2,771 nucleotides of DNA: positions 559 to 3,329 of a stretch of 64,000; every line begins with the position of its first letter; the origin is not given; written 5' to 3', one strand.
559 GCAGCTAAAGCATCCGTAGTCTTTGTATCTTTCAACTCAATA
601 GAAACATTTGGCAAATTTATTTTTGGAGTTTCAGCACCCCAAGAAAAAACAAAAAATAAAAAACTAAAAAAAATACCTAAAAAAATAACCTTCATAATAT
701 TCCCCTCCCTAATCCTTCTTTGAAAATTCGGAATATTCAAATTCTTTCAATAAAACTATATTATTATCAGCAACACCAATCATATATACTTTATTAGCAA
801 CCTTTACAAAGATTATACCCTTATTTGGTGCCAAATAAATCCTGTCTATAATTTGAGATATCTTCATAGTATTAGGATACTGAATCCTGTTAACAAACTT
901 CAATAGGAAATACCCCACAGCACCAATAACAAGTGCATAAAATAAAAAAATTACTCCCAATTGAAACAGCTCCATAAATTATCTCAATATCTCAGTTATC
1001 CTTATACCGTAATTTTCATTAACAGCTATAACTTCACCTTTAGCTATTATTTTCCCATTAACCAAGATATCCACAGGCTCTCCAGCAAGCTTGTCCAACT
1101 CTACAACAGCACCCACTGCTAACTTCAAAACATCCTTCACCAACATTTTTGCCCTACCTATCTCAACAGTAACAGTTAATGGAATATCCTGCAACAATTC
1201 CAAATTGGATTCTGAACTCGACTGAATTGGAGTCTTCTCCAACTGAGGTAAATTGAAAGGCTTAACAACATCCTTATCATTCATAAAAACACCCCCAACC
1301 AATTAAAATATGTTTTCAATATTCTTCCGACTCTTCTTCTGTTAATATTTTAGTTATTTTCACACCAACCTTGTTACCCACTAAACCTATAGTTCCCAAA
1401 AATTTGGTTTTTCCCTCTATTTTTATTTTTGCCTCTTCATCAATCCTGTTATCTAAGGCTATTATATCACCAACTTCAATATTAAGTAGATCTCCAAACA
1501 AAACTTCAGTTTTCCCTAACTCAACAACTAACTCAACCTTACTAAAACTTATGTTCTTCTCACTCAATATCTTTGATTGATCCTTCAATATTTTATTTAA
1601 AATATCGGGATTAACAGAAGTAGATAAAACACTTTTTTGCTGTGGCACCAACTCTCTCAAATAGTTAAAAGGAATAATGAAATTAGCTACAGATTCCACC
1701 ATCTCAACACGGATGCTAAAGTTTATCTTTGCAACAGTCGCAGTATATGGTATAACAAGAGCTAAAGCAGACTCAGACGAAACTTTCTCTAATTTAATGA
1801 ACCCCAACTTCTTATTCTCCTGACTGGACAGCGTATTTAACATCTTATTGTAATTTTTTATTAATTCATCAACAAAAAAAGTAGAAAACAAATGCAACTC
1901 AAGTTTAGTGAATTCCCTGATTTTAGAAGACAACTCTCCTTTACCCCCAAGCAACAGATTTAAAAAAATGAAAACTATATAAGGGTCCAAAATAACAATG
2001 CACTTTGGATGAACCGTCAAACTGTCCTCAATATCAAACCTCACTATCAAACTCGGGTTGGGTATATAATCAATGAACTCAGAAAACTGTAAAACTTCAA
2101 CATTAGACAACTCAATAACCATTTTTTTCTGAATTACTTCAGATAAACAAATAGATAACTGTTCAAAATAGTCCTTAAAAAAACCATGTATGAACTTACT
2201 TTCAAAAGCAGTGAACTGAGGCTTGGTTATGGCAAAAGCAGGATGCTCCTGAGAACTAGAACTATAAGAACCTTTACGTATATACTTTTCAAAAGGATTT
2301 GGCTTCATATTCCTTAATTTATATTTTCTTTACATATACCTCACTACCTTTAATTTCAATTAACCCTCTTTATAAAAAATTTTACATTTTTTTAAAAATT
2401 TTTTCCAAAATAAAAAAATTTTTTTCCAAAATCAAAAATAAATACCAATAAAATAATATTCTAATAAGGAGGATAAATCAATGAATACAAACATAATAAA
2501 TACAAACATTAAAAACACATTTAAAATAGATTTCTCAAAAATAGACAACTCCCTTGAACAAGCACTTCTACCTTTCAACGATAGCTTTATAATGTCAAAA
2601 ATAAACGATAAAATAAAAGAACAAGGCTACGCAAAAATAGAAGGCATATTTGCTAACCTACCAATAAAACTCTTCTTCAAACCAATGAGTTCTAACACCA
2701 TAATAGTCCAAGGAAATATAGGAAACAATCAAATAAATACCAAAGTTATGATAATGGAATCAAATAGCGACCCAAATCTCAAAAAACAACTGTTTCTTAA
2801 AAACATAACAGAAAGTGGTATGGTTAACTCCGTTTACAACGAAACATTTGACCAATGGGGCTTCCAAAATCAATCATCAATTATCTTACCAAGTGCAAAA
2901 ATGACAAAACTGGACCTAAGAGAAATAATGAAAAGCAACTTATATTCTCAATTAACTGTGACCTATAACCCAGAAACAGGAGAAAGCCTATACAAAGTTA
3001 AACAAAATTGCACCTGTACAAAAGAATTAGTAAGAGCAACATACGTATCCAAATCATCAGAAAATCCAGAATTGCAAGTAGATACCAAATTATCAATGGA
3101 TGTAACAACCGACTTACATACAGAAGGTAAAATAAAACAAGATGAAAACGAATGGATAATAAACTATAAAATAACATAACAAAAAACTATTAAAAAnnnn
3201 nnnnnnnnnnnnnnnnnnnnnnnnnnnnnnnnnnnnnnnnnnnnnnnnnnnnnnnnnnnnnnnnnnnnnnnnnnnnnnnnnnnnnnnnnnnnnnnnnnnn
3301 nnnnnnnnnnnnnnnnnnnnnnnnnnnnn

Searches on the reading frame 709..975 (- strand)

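Call 23: search_protein_families(library=pfam, proteins=[window:709-975:-])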
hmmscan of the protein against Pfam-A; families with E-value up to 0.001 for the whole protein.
window:709-975:- (88 aa): 1 family
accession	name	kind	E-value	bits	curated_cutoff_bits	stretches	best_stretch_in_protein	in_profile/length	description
PF04347.18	FliO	-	5e-08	33.4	22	1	40-81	22-63/91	Flagellar biosynthesis protein, FliO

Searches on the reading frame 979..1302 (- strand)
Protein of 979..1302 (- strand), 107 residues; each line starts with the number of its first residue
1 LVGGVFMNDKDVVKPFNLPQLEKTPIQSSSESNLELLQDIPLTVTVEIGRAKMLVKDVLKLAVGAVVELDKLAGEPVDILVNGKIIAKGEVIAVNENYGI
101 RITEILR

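Call 23: search_protein_families(library=pfam, proteins=[window:979-1302:-])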
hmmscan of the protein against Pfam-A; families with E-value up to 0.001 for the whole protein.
window:979-1302:- (107 aa): 1 family
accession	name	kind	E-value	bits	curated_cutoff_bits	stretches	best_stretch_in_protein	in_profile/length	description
PF01052.25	FliMN_C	-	2e-26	92.2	23.8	1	36-106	2-72/73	Type III flagellar switch regulator (C-ring) FliN C-term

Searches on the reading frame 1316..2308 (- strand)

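Call 9: search_protein_families(library=pfam, proteins=[window:1316-2308:-])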
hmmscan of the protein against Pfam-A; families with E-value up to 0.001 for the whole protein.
window:1316-2308:- (330 aa): 2 families
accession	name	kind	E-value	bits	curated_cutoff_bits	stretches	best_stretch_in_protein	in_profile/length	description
PF01052.25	FliMN_C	-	8.7e-20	70.9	23.8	1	256-322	6-72/73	Type III flagellar switch regulator (C-ring) FliN C-term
PF02154.20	FliM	-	6.1e-17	62.6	27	1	48-220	25-188/192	Flagellar motor switch protein FliM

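Call 27: search_protein_families(library=ncbifam, proteins=[window:1316-2308:-], max_evalue=0.01)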
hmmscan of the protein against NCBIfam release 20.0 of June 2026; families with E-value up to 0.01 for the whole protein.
window:1316-2308:- (330 aa): 10 families
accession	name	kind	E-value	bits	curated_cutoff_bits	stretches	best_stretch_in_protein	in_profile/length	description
TIGR01397.1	fliM_switch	equivalog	2.1e-32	112.6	219.6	1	49-321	61-318/320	flagellar motor switch protein FliM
TIGR02480.1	fliN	equivalog_domain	2.5e-10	40.1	84.05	1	257-324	9-76/77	flagellar motor switch protein FliN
NF005995.1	PRK08119.1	equivalog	3e-10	40.1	218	1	258-326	306-374/376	flagellar motor switch phosphatase FliY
NF005194.1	PRK06666.1-5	equivalog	2e-08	33.8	206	1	52-319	67-323/327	flagellar motor switch protein FliM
NF005275.1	PRK06782.1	equivalog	5.6e-08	32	681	2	238-322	432-516/516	flagellar motor switch protein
NF006272.1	PRK08432.1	equivalog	8.7e-06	25.5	219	1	99-326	49-268/274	flagellar motor switch protein FliY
NF005276.0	PRK06788.1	equivalog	0.00038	20.5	98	1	252-322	30-100/119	flagellar motor switch protein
NF005956.0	PRK08035.1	equivalog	0.003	16.8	230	1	259-321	254-316/323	YscQ/HrcQ family type III secretion apparatus protein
NF006273.1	PRK08433.1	equivalog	0.0049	17.2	114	1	251-323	16-88/100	flagellar motor switch protein FliN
NF041093.1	CheC_Thtogales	equivalog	0.0054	16.6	250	0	54-212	25-184/201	CheY-P phosphatase CheC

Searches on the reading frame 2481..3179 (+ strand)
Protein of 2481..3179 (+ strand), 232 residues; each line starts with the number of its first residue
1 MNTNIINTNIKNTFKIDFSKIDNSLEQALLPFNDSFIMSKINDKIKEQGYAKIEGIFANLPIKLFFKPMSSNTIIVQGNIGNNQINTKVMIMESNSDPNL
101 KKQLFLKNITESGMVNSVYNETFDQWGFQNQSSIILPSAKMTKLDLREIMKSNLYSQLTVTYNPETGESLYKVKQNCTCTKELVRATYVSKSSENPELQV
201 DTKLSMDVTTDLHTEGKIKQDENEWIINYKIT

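Call 8: search_protein_families(library=pfam, proteins=[window:2481-3179:+])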
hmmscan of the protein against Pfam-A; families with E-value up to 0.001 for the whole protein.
window:2481-3179:+ (232 aa): 0 families

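Call 27: search_protein_families(library=ncbifam, proteins=[window:2481-3179:+], max_evalue=0.01)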
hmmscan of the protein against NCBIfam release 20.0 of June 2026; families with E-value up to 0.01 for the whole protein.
window:2481-3179:+ (232 aa): 0 families

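Call 74: find_homologous_proteins(query=window:2481-3179:+)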
Query window:2481-3179:+ (232 aa): 21 proteins with E <= 0.001 among 199 candidates.
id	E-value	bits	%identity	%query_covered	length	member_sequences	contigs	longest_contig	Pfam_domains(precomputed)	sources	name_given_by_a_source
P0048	9.9e-145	497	100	100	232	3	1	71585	-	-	-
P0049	1.6e-104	366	73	100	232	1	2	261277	-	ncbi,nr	ncbi:MAG: hypothetical protein RMJ51_05380 [Candidatus Calescibacterium sp.]|nr:hypothetical protein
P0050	8.8e-100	351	70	99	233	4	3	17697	-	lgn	-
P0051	8.3e-98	344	70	96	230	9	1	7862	-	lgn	-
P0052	1.1e-91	324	67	96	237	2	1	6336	-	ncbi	ncbi:MAG: hypothetical protein ACK4GR_01000 [bacterium]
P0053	3.4e-89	316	64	97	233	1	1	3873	-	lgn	-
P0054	2.1e-69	251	53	97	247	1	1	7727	-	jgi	-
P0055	1.4e-48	183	63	63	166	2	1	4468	-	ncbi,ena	-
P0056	1.4e-46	177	48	96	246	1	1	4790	-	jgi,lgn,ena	jgi:hypothetical protein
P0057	1.7e-46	176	48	96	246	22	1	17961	-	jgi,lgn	jgi:flagellar basal body rod protein FlgC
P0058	4.3e-46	175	48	96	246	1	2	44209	-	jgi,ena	-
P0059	9.8e-46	174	48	96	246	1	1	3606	-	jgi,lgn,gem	-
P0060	9.9e-46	174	48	96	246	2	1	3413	-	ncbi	-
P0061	2.5e-45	173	48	96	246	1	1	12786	-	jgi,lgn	-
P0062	2.8e-45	172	47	96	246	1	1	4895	-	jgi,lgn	-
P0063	5.2e-45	172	48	96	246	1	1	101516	-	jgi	jgi:hypothetical protein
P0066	4.9e-42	162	47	94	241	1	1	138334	-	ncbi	-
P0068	8.9e-41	158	46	96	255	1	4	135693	-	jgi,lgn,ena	-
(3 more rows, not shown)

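Call 75: find_encoding_contigs(protein=P0050, flank=10000, max_places=1)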
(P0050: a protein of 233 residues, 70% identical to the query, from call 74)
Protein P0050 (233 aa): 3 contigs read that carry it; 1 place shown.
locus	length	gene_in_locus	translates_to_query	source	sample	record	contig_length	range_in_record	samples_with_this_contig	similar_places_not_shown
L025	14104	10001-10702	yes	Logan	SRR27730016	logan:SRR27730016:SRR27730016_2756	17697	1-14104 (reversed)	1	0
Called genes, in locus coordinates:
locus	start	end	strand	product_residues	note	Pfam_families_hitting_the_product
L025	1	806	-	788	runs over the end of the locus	PF03030:H_PPase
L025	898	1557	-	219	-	PF13847:Methyltransf_31 (weak), PF02390:Methyltransf_4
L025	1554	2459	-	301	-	PF03793:PASTA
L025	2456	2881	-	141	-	PF05198:IF3_N, PF00707:IF3_C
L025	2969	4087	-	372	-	PF01168:Ala_racemase_N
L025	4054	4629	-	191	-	PF13580:SIS_2, PF01380:SIS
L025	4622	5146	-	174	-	PF02566:OsmC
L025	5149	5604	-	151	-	-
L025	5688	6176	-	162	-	PF00364:Biotin_lipoyl (weak)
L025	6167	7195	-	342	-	PF00288:GHMP_kinases_N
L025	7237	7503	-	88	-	PF01313:Bac_export_3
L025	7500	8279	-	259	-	PF00813:FliP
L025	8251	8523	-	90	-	PF04347:FliO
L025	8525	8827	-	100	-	PF28396:SepQ_C (weak), PF01052:FliMN_C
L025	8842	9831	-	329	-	PF28396:SepQ_C (faint), PF02154:FliM, PF01052:FliMN_C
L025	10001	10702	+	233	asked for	-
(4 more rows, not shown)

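Call 76: find_encoding_contigs(protein=P0063, flank=10000, max_places=1)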
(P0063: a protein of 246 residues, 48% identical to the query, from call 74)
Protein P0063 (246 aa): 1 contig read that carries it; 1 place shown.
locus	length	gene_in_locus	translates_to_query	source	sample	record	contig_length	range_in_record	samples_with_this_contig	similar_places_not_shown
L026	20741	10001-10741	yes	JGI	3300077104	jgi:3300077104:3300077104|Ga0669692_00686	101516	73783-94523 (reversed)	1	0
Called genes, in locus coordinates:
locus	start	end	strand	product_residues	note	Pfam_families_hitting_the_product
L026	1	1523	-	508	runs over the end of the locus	PF09820:AAA-ATPase_like, PF08011:PDDEXK_9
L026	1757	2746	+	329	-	-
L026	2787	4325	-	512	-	PF00149:Metallophos, PF09587:PGA_cap (faint), PF02872:5_nucleotid_C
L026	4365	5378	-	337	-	PF00535:Glycos_transf_2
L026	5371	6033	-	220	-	PF13367:PrsW-protease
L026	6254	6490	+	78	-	-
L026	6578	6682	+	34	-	-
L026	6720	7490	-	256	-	PF00106:adh_short, PF23441:SDR, PF13561:adh_short_C2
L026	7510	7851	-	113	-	PF01740:STAS, PF13466:STAS_2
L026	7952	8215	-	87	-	PF12732:YtxH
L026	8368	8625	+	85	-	-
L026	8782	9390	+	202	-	PF09335:VTT_dom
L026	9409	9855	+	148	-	PF00027:cNMP_binding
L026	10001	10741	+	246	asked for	-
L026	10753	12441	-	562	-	PF03717:PBP_dimer (weak), PF00905:Transpeptidase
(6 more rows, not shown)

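Call 77: find_encoding_contigs(protein=P0066, flank=10000, max_places=1)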
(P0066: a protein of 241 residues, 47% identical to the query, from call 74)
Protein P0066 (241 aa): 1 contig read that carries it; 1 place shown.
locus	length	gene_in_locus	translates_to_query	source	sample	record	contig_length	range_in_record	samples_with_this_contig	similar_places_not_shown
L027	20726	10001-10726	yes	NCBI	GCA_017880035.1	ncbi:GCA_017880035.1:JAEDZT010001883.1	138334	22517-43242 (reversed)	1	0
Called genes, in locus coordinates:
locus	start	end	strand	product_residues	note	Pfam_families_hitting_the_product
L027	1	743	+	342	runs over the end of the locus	PF06723:MreB_Mbl, PF00022:Actin (weak), PF00012:HSP70, PF14450:FtsA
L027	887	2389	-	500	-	PF00149:Metallophos, PF09587:PGA_cap (weak), PF02872:5_nucleotid_C, PF21953:NadN_nucleosid_C (weak)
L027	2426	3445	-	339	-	PF00535:Glycos_transf_2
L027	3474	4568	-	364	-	PF13367:PrsW-protease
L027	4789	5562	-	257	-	PF00106:adh_short, PF23441:SDR, PF13561:adh_short_C2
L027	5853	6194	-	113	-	PF01740:STAS, PF13466:STAS_2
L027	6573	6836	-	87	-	PF12732:YtxH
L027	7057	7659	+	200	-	PF09335:VTT_dom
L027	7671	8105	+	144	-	PF00027:cNMP_binding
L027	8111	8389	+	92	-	PF07885:Ion_trans_2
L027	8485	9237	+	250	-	PF02254:TrkA_N, PF02080:TrkA_C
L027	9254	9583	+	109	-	PF19931:DUF6394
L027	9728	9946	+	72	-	-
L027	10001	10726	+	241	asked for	-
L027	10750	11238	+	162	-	-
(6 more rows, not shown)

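Call 78: find_encoding_contigs(protein=P0068, flank=10000, max_places=1)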
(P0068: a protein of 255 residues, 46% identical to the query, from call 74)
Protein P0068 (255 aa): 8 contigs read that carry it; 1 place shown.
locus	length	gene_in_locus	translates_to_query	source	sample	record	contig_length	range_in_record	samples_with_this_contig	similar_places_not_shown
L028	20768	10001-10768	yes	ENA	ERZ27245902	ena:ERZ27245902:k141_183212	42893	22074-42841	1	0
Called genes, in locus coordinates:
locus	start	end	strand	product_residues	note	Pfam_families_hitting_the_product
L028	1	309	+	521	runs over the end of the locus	PF07969:Amidohydro_3, PF01979:Amidohydro_1 (weak), PF07969:Amidohydro_3 (weak)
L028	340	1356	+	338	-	PF07786:HGSNAT_cat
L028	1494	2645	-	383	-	-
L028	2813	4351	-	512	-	PF00149:Metallophos, PF09587:PGA_cap (weak), PF02872:5_nucleotid_C, PF21953:NadN_nucleosid_C (weak)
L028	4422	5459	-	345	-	PF00535:Glycos_transf_2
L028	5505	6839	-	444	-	PF13367:PrsW-protease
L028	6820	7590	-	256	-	PF00106:adh_short, PF23441:SDR, PF13561:adh_short_C2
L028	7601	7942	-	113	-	PF01740:STAS, PF13466:STAS_2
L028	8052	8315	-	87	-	PF12732:YtxH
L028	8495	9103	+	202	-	PF09335:VTT_dom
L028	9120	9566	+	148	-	PF00027:cNMP_binding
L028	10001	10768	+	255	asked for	-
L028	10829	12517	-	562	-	PF03717:PBP_dimer, PF00905:Transpeptidase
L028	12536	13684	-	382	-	PF00226:DnaJ, PF01556:DnaJ_C, PF00684:DnaJ_CXXCXGXG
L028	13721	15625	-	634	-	PF00012:HSP70, PF06723:MreB_Mbl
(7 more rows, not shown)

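Call 93: predict_structure(alignment_id=A3)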
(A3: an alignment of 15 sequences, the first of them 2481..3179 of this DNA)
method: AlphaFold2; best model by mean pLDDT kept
length: 232 residues; sequences in the alignment: 15
mean_pLDDT: 81.2   pTM: 0.80
mean pLDDT of the five models: 81.2, 76.3, 75.3, 69.3, 60.6
residues with pLDDT >= 90: 99; 70-90: 85; 50-70: 33; < 50: 15
segments of 3 or more residues with pLDDT < 50: 1-7, 136-140
pLDDT, mean of each block of 10 residues (from residue 1): 42 77 79 92 95 97 96 93 91 85 84 76 82 57 55 57 77 85 89 74 93 95 94 97
secondary structure, 60 per line:
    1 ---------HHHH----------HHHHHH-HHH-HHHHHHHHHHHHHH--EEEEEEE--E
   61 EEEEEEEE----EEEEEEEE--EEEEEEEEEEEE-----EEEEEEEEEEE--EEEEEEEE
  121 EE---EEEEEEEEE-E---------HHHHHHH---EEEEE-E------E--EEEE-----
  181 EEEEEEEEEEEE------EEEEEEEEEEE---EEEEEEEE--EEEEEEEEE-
elements in order: H10-13 H24-29 H35-48 E51-57 E60-68 E73-80 E83-94 E100-110 E113-122 E126-134 H146-152 E156-160 E172-175 E181-192 E199-209 E213-220 E223-231

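Call 95: fold_search(model_id=the predicted structure, library=pdb)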
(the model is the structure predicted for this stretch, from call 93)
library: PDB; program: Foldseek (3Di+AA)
matches with E <= 10: 604; with E <= 0.001: 0
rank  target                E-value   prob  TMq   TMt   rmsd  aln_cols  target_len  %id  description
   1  3rwx                  5.8e-03  0.38  0.16  0.15  20.9       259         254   12  Crystal structure of a putative outer membrane protein (BF2706) from Bacteroides fragilis NCTC 9343 at 2.40 A resolution (released 2011-06-08)
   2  5wix                  5.1e-02  0.08  0.13  0.09  28.6       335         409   10  Crystal structure of P47 of Clostridium botulinum E1 (released 2017-10-25)
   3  3hsl                  1.2e-01  0.14  0.18  0.16  21.7       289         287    7  The Crystal Structure of PF-8, the DNA Polymerase Accessory Subunit from Kaposi's Sarcoma-Associated Herpesvirus (released 2009-11-24)
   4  3wv6_A                1.2e-01  0.08  0.14  0.12  17.6       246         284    7  Crystal Structure of a protease-resistant mutant form of human galectin-9 (released 2015-05-20)
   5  2wsu_A                1.2e-01  0.08  0.14  0.12  18.3       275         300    6  Galectin domain of porcine adenovirus type 4 NADC-1 isolate fibre (released 2010-08-11)
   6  9qpq_H                1.2e-01  0.06  0.12  0.11  20.6       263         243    6  The structure of the COPI leaf bound to GOLPH3 (released 2025-10-22)
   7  3k25_A                1.4e-01  0.11  0.17  0.15  15.0       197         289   10  Crystal Structure of Slr1438 protein from Synechocystis sp. PCC 6803, Northeast Structural Genomics Consortium Target  (released 2009-10-13)
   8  8xl0_F                1.4e-01  0.20  0.21  0.05  33.5       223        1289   14  Citrate-induced filament of human acetyl-coenzyme A carboxylase 1 (ACC1-citrate) (released 2024-10-23)
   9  5hu7_A                1.5e-01  0.09  0.17  0.15  20.1       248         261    8  Crystal structure of the trans-AT PKS dehydratase domain of C0ZGQ4 from Brevibacillus brevis (released 2017-02-01)
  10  4ghb_B                1.7e-01  0.16  0.23  0.21  16.9       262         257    6  Crystal structure of a porin-like protein (BACUNI_01323) from Bacteroides uniformis ATCC 8492 at 2.32 A resolution (released 2012-08-29)
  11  5ixa_B                1.9e-01  0.06  0.13  0.12  21.9       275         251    9  HCMV DNA polymerase processivity subunit UL44 at neutral pH and low salt (released 2016-11-30)
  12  5joz_A                2.1e-01  0.11  0.15  0.09  22.1       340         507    6  Bacteroides ovatus Xyloglucan PUL GH43B (released 2016-08-10)
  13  4ojz_B                2.3e-01  0.08  0.17  0.08  17.8       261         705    8  Crystal Structure of Alg17c Mutant Y258A Complexed with Alginate Trisaccharide (released 2014-01-29)
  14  3i2m                  2.4e-01  0.10  0.17  0.15  20.6       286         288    7  The Crystal Structure of PF-8, the DNA Polymerase Accessory Subunit from Kaposi s Sarcoma-Associated Herpesvirus (released 2010-05-12)
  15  6obv_C                2.6e-01  0.09  0.17  0.14  18.7       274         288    9  Structural insights into dehydratase substrate selection for the borrelidin and fluvirucin polyketide synthases (released 2019-06-05)
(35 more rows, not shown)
